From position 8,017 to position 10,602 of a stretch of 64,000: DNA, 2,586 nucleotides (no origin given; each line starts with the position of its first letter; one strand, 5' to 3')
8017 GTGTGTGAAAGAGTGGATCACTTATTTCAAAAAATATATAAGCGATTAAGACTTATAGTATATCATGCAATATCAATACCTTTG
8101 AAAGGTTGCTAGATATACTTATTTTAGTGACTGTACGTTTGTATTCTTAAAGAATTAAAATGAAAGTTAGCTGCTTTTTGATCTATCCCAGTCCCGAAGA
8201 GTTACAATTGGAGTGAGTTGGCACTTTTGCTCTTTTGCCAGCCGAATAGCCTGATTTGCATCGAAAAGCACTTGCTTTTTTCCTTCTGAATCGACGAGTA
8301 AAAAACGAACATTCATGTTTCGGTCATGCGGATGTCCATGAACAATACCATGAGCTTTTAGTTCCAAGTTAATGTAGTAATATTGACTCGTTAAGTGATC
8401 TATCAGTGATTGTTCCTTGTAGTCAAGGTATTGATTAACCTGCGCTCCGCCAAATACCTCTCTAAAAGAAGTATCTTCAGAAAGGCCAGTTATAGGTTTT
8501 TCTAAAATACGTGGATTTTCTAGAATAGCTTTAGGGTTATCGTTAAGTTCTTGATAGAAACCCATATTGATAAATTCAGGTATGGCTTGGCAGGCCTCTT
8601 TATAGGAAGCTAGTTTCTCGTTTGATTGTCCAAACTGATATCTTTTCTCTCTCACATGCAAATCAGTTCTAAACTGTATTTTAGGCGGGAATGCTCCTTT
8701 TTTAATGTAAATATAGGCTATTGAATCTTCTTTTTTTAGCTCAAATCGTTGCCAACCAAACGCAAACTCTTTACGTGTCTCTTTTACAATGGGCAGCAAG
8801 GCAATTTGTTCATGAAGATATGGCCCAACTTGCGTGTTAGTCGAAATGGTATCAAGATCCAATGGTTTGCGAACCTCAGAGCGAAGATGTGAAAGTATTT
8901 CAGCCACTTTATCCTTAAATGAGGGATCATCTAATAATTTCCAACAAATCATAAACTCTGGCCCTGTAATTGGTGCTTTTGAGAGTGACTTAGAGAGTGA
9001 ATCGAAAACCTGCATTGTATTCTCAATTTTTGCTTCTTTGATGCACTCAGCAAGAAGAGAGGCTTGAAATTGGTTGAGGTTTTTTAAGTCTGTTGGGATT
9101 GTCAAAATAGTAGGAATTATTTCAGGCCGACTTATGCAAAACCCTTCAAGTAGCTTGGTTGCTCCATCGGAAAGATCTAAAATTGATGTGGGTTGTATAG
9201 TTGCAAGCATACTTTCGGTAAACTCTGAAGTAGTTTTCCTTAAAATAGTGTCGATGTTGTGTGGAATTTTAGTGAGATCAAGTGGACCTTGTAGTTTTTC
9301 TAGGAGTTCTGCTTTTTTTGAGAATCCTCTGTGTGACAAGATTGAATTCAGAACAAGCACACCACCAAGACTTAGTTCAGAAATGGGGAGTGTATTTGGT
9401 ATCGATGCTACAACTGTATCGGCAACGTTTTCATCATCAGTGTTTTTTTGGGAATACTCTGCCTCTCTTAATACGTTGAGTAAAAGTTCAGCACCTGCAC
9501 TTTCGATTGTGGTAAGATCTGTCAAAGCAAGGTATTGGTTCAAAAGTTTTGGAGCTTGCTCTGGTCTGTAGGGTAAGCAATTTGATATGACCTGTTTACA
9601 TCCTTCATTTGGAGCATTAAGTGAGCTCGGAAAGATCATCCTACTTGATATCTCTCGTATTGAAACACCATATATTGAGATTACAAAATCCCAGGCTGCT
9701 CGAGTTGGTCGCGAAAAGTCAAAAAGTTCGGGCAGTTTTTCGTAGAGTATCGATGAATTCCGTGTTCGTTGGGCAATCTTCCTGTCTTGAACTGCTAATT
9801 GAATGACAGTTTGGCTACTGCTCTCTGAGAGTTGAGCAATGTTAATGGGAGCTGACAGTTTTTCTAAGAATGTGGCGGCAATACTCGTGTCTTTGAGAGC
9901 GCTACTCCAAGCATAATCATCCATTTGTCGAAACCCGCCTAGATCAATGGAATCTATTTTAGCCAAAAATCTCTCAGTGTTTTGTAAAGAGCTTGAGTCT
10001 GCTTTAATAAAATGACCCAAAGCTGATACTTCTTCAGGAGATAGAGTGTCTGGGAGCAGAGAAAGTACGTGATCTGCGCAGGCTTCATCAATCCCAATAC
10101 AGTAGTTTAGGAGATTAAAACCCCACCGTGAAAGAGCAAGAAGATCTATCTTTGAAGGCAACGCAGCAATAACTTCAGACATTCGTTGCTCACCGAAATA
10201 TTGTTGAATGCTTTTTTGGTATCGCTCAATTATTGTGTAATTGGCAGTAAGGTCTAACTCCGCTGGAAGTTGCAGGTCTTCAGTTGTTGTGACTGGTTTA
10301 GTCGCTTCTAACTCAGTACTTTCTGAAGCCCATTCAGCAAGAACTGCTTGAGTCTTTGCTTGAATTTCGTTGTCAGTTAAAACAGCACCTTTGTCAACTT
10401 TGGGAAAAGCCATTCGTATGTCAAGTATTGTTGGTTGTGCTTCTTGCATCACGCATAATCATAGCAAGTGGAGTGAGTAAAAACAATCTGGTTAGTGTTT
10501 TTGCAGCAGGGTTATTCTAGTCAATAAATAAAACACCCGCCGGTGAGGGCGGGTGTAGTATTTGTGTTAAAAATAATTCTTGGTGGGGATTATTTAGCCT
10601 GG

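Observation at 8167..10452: Large orphan protein with a kinase-like C-terminal domain whose catalytic Asp appears replaced by His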

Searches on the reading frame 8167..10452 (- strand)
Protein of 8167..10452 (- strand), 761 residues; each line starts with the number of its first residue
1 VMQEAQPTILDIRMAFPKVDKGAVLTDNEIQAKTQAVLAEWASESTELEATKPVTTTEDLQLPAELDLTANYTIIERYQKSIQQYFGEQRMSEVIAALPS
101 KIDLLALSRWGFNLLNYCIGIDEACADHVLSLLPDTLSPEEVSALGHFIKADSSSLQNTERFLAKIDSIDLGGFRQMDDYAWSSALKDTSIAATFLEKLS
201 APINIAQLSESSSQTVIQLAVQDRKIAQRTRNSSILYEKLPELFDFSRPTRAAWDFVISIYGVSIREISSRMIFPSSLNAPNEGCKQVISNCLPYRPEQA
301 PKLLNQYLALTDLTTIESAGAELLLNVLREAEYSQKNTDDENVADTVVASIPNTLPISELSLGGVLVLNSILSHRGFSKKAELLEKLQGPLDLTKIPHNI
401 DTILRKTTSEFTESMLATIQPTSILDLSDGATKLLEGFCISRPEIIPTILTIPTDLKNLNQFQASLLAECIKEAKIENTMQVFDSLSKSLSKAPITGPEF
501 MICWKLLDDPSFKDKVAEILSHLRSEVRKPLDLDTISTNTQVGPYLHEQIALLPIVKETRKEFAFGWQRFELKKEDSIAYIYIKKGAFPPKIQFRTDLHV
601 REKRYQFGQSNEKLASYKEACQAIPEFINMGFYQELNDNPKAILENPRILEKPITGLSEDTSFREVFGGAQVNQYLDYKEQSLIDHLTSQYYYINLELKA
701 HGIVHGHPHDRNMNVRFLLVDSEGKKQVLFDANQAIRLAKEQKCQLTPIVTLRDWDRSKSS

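Call 5: search_protein_families(library=pfam, proteins=[window:8167-10452:-], max_evalue=10)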
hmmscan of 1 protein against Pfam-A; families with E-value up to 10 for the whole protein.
window:8167-10452:- (761 aa): 4 families
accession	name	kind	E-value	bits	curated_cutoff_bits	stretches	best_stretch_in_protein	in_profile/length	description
PF24275.1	NttA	-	0.13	13.1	27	0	89-123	53-86/94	T2SS substrate NttA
PF24520.1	ARM_KNTC1_1st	-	0.13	12.5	27.3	1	68-111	160-203/246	KNTC1 first ARM-repeats domain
PF23831.1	DUF7201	-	0.19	11.9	27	1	193-243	23-71/142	Coiled-coil region of unknown function (DUF7201)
PF22468.2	ACT_9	-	0.22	11.7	27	1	191-226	14-50/61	ACT domain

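Call 6: search_protein_families(library=ncbifam, proteins=[window:8167-10452:-], max_evalue=10)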
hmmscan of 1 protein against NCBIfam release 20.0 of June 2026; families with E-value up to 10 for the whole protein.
window:8167-10452:- (761 aa): 0 families

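Call 7: search_solved_structures(query=window:8167-10452:-, max_evalue=10)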
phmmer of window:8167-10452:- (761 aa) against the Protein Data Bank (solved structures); distinct sequences matched with E-value up to 10: 0.

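Call 8: find_homologous_proteins(query=window:8167-10452:-)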
Query window:8167-10452:- (761 aa): 1 proteins with E <= 0.001 among 8000 candidates.
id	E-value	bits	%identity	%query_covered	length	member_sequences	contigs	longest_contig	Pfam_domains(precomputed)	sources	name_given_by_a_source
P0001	0.0e+0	1689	100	100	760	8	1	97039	-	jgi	-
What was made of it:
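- Checked: It is true for curated libraries and for the k-mer search, which found only the protein itself (calls 5-8).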

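Call 16: find_encoding_contigs(protein=P0001, flank=10000, max_places=6)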
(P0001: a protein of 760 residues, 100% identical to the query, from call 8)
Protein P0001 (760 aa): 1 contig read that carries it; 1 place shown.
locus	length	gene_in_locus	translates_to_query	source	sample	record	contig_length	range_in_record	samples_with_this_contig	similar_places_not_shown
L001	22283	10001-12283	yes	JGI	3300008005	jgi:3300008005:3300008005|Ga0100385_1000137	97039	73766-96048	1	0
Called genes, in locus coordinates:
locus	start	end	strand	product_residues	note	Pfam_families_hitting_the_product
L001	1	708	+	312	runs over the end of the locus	PF01073:3Beta_HSD, PF01370:Epimerase, PF02719:Polysacc_synt_2, PF04321:RmlD_sub_bind, PF05368:NmrA (weak), PF07993:NAD_binding_4 (faint), PF13460:NAD_binding_10, PF16363:GDP_Man_Dehyd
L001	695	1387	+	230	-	PF00535:Glycos_transf_2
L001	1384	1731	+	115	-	PF10066:DUF2304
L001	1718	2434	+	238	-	PF13641:Glyco_tranf_2_3, PF00535:Glycos_transf_2, PF10111:Glyco_tranf_2_2 (weak)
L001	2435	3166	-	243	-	-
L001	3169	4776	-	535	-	-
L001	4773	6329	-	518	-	-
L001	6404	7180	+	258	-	PF13641:Glyco_tranf_2_3, PF00535:Glycos_transf_2, PF10111:Glyco_tranf_2_2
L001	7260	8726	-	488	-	-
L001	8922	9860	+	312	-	PF04321:RmlD_sub_bind (weak), PF01370:Epimerase, PF02719:Polysacc_synt_2 (faint), PF07993:NAD_binding_4 (faint), PF01073:3Beta_HSD (weak), PF16363:GDP_Man_Dehyd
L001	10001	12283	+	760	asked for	-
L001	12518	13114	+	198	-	-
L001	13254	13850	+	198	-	-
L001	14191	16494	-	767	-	-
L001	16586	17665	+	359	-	PF13439:Glyco_transf_4, PF20706:GT4-conflict (weak), PF00534:Glycos_transf_1, PF13692:Glyco_trans_1_4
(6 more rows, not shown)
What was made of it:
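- Checked: It reads 761 codons from GTG 10452, or 760 aa from the ATG at 10449, which is the start JGI called (calls 8, 16).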

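Call 17: predict_structure(protein=window:8167-10449:-)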
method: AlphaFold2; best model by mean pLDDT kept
length: 760 residues; sequences in the alignment: 1
mean_pLDDT: 48.6   pTM: 0.33
mean pLDDT of the five models: 48.6, 38.4, 33.2, 28.7, 26.3
residues with pLDDT >= 90: 0; 70-90: 18; 50-70: 369; < 50: 373
segments of 3 or more residues with pLDDT < 50: 1-92, 98-106, 229-232, 274-279, 335-339, 397-405, 407-409, 522-678, 680-760
pLDDT, mean of each block of 10 residues (from residue 1): 29 34 40 43 35 33 36 41 43 49 45 56 60 59 59 56 59 59 64 62 57 63 56 56 55 58 57 47 61 63 63 58 62 52 64 60 61 60 62 54 45 59 69 64 66 66 71 60 67 58 63 62 39 36 35 33 32 33 32 26 23 32 32 39 39 34 33 37 33 27 34 38 38 42 34 33
secondary structure, 60 per line:
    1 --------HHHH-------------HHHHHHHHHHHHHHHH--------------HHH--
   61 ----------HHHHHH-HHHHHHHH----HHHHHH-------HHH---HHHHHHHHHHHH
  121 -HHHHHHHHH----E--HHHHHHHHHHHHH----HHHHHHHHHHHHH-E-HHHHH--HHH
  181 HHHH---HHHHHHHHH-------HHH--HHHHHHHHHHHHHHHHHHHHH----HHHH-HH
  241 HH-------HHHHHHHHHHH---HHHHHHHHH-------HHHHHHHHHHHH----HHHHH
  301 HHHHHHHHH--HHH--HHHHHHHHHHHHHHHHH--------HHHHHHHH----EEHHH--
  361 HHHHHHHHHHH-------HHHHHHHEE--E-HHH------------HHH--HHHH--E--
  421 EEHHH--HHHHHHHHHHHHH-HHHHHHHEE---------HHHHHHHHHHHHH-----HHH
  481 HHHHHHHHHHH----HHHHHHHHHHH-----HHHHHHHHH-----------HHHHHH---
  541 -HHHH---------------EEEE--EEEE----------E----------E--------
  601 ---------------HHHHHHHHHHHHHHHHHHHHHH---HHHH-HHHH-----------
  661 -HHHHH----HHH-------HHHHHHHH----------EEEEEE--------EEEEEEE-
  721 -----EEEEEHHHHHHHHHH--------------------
elements in order (helices of 4 or more, strands of 3 or more residues): H9-12 H26-41 H71-76 H78-85 H90-95 H109-120 H122-130 H138-150 H155-167 H171-175 H178-184 H188-196 H209-229 H234-237 H239-242 H250-260 H264-272 H280-291 H296-309 H317-333 H342-349 H361-371 H379-385 H412-415 H428-440 H442-448 H460-472 H478-491 H496-506 H512-520 H532-537 H542-545 E561-564 E567-570 H616-637 H641-644 H646-649 H662-666 H681-688 E699-704 E713-719 E726-730 H731-740
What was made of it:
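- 8935..10272 (-): Residues about 60-505: an all-helical region. It is a degenerate alpha-solenoid built from the family's 33-residue two-helix repeats, whose consensus is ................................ Predicted helical (call 17).
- Checked: The single-sequence AF2 model agrees that it is helical, at pLDDT about 55-65 (call 17).
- Tried and rejected: It was uninformative for the C-terminal domain, at pLDDT about 33 (call 17).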

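Call 19: search_protein_representatives(protein=window:8167-10449:-)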
Query: 760 residues. Proteins with E-value up to 0.001 (for the whole library): 48; up to 1e-10: 39; up to 1e-30: 10. The best 48 are listed.
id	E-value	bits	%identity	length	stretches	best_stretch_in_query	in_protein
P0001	0.0e+00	1689.3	100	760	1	1-760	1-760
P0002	5.5e-71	256.5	46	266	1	508-758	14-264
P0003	3.1e-37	144.9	34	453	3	496-758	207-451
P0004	6.4e-37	143.9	39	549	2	513-758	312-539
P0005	3.1e-36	141.6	37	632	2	508-757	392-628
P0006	4.3e-35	137.8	35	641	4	510-759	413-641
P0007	1.4e-33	132.8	34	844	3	511-759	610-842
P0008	1.1e-32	129.8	41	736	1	515-760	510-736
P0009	2.4e-31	125.4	28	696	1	85-757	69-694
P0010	9.4e-31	123.5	32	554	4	344-758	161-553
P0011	2.5e-29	118.8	39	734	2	519-759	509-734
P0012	4.5e-28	114.6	34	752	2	516-758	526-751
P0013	1.3e-27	113.1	34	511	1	504-758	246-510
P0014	2.2e-27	112.3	32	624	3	503-758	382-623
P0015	5.0e-27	111.2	37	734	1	508-759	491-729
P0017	1.2e-25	106.6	31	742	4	538-760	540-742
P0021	8.5e-23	97.2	25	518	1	324-758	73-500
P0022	5.6e-22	94.5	30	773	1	347-759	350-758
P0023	2.9e-21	92.1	38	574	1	545-758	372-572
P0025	2.6e-20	89.0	33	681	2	524-757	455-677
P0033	4.3e-15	71.7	33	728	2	604-757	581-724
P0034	2.4e-14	69.3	36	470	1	564-759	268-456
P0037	1.9e-12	63.0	32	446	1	609-755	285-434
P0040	2.1e-08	49.6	30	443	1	611-757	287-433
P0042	5.7e-08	48.2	37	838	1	611-757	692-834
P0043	1.8e-07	46.5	29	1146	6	310-386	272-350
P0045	4.4e-07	45.2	38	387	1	658-758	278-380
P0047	8.4e-04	34.4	34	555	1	660-756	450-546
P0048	9.5e-04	34.2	36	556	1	662-757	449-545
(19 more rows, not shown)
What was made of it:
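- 8935..10272 (-): P0009, a repeat protein, aligns to query residues 85-757 in one stretch (call 19).
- Checked: The C-terminal 255 residues are conserved in 46 other cluster representatives, with E-values from 5e-71 to 1e-3 against 1.84 billion proteins (call 19).
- An exhaustive phmmer scan returned 48 rows at E<=1e-3: the query itself, one spurious repeat protein (P0043), and 46 representatives sharing mostly residues about 508-760 (call 19).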

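Call 44: search_protein_families(library=pfam, proteins=[P0006, P0010, P0009, P0007, P0017, P0033, P0003, P0042], max_evalue=0.1)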
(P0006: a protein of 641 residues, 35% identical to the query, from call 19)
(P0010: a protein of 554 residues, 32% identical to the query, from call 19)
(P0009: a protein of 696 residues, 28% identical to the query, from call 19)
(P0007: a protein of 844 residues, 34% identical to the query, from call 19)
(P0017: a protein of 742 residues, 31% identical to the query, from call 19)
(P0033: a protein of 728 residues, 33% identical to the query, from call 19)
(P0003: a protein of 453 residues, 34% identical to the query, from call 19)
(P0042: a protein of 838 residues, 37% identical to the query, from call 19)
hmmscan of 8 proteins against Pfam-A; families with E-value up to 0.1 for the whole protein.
P0006 (641 aa): 0 families

P0010 (554 aa): 5 families
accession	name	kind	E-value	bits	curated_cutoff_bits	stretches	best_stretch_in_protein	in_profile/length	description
PF19964.5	EAD11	-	1.6e-08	34.9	26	0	217-236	6-25/80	Effector-associated domain 11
PF20810.2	MINT_RID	-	5.6e-05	23.9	27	0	60-76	220-236/240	Msx2-interacting protein, nuclear receptor-interacting domain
PF22604.1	TetR_HI_0893_C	-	0.0014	19.4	27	0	34-76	34-77/112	Tetracyclin repressor-like HI_0893, C-terminal domain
PF22127.1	NtdA_N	-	0.024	14.9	27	0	271-296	4-29/66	NTD biosynthesis operon protein NtdA, N-terminal domain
PF08628.17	Nexin_C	-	0.055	14.3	22.3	0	209-236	78-105/110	Sorting nexin C terminal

P0009 (696 aa): 0 families

P0007 (844 aa): 0 families

P0017 (742 aa): 1 family
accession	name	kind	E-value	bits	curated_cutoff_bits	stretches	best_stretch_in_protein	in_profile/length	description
PF23142.2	PH_PLEKHM2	-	0.092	13.1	22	0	50-91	75-116/140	PLEKHM2 PH domain-like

P0033 (728 aa): 0 families

P0003 (453 aa): 4 families
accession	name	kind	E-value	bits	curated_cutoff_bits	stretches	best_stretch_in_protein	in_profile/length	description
PF14726.11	RTTN_N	-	0.00059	21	25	0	143-175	50-82/97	Rotatin, an armadillo repeat protein, centriole functioning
PF07205.16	DUF1413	-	0.0059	17.2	25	0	199-218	5-24/69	Domain of unknown function (DUF1413)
PF05295.16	Luciferase_N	-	0.032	14.7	25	0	21-65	14-58/82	Luciferase/LBP N-terminal domain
PF04286.17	DUF445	-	0.085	13.2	33.8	0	112-169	96-153/368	Protein of unknown function (DUF445)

P0042 (838 aa): 0 families
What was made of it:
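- Tried and rejected: A whole-protein EAD11 hit in P0010 (E=1.6e-8) has no individually significant stretch, so I treat it as a repeat or low-complexity artefact (call 44).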

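Call 48: search_protein_families(library=padloc, proteins=[window:8167-10449:-, P0006, P0009, P0008], max_evalue=1)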
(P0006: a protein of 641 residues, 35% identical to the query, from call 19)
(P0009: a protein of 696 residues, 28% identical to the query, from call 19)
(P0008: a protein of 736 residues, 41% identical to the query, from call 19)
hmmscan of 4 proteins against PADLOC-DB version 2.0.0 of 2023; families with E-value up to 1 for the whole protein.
window:8167-10449:- (760 aa): 0 families

P0006 (641 aa): 0 families

P0009 (696 aa): 0 families

P0008 (736 aa): 1 family
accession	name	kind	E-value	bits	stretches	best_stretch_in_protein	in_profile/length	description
PDLC01860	CARF3--CARF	-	0.05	11.7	1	263-333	26-95/210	-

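Call 65: fold_search(model_id=the predicted structure, library=pdb)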
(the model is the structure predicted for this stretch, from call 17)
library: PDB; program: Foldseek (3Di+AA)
matches with E <= 10: 772; with E <= 0.001: 0
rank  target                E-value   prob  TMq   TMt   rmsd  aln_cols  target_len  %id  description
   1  2pf4_B                1.1e-03  0.99  0.17  0.20  18.7       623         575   12  Crystal structure of the full-length simian virus 40 small t antigen complexed with the protein phosphatase 2A Aalpha  (released 2007-08-07)
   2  7p3x_B                1.3e-03  0.99  0.17  0.19  19.1       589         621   10  Homology model of the full-length AP-3 complex in a compact open conformation (released 2021-09-29)
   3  7cgm_A                1.5e-03  0.99  0.15  0.24  16.4       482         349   11  Crystal Structure of PUF-8 in Complex with PBE-RNA (released 2021-07-07)
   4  1b3u_A                2.8e-03  0.90  0.14  0.16  18.7       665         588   11  CRYSTAL STRUCTURE OF CONSTANT REGULATORY DOMAIN OF HUMAN PP2A, PR65ALPHA (released 1999-04-12)
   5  1g3j_A                2.9e-03  1.00  0.22  0.28  15.2       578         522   13  CRYSTAL STRUCTURE OF THE XTCF3-CBD/BETA-CATENIN ARMADILLO REPEAT COMPLEX (released 2000-12-11)
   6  4rv1_C                3.1e-03  1.00  0.19  0.29  14.8       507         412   13  Crystal Structure of Engineered Protein. Northeast Structural Genomics Consortium (NESG) Target OR497. (released 2014-12-10)
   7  6vae_B                3.2e-03  0.99  0.17  0.13  16.0       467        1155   13  Mono-ubiquitinated Fanconi Anemia ID complex bound to ICL DNA (released 2020-03-18)
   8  7n6g_0A               4.9e-03  0.99  0.16  0.22  17.8       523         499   11  C1 of central pair (released 2022-05-18)
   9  9n78_LM               5.1e-03  1.00  0.28  0.20  14.3       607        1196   11  SSU processome maturation and disassembly, State L (released 2025-11-05)
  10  4eva_C                5.1e-03  0.97  0.18  0.23  16.0       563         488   11  Crystal Structure of Mouse Catenin beta-59 in 5.6M urea (released 2013-05-01)
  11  7cgk_A                5.3e-03  0.99  0.16  0.28  15.3       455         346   12  Crystal Structure of PUF-8 in Complex with PBE-RNA (released 2021-07-07)
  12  3q0o_B                6.8e-03  1.00  0.24  0.45  11.5       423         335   11  Crystal structure of the PUMILIO-homology domain from Human PUMILIO1 in complex with erk2 NRE (released 2011-03-16)
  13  1t08_A                7.1e-03  1.00  0.24  0.31  13.2       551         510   12  Crystal structure of beta-catenin/ICAT helical domain/unphosphorylated APC R3 (released 2004-10-12)
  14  3oux_A                7.7e-03  0.99  0.20  0.27  14.2       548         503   12  Structure of beta-catenin with phosphorylated Lef-1 (released 2010-11-24)
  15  4eva_A                8.4e-03  0.93  0.17  0.21  16.2       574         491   10  Crystal Structure of Mouse Catenin beta-59 in 5.6M urea (released 2013-05-01)
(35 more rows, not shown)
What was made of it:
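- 8935..10272 (-): The low-confidence model matches HEAT, ARM and PUF solenoids (call 65).
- On ARM/HEAT/PUF alpha-solenoids: Foldseek hits to PR65, beta-catenin and Pumilio at E about 1e-3 used a model with pLDDT about 55-65 (calls 17, 65).
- Closest known: ARM, HEAT and PUF alpha-solenoid repeat proteins. Same: The low-confidence model matches PP2A PR65, beta-catenin and Pumilio (call 65).
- Pairing with a protein-interaction solenoid is typical of scaffolds (call 65).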

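Call 76: search_protein_families(library=pfam, proteins=[P0037, P0040, P0045, P0047, P0048, P0034, P0022, P0021, P0025, P0023], max_evalue=0.01)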
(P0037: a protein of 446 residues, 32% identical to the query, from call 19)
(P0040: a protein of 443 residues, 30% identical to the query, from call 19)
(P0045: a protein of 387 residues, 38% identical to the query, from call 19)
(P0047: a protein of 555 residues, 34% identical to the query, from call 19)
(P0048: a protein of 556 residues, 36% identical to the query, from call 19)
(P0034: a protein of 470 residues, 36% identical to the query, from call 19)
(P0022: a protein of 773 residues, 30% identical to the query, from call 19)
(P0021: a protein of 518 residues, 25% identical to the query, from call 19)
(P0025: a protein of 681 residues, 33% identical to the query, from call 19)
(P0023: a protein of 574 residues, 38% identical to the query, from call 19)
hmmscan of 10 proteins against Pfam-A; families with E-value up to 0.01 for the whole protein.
P0037 (446 aa): 0 families

P0040 (443 aa): 0 families

P0045 (387 aa): 0 families

P0047 (555 aa): 0 families

P0048 (556 aa): 0 families

P0034 (470 aa): 0 families

P0022 (773 aa): 0 families

P0021 (518 aa): 0 families

P0025 (681 aa): 0 families

P0023 (574 aa): 0 families
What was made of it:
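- On ARM/HEAT/PUF alpha-solenoids: No Pfam repeat hit was found (calls 5, 44, 76).
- Closest known: ARM, HEAT and PUF alpha-solenoid repeat proteins. Different: No Pfam repeat family matches (calls 5, 44, 76).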
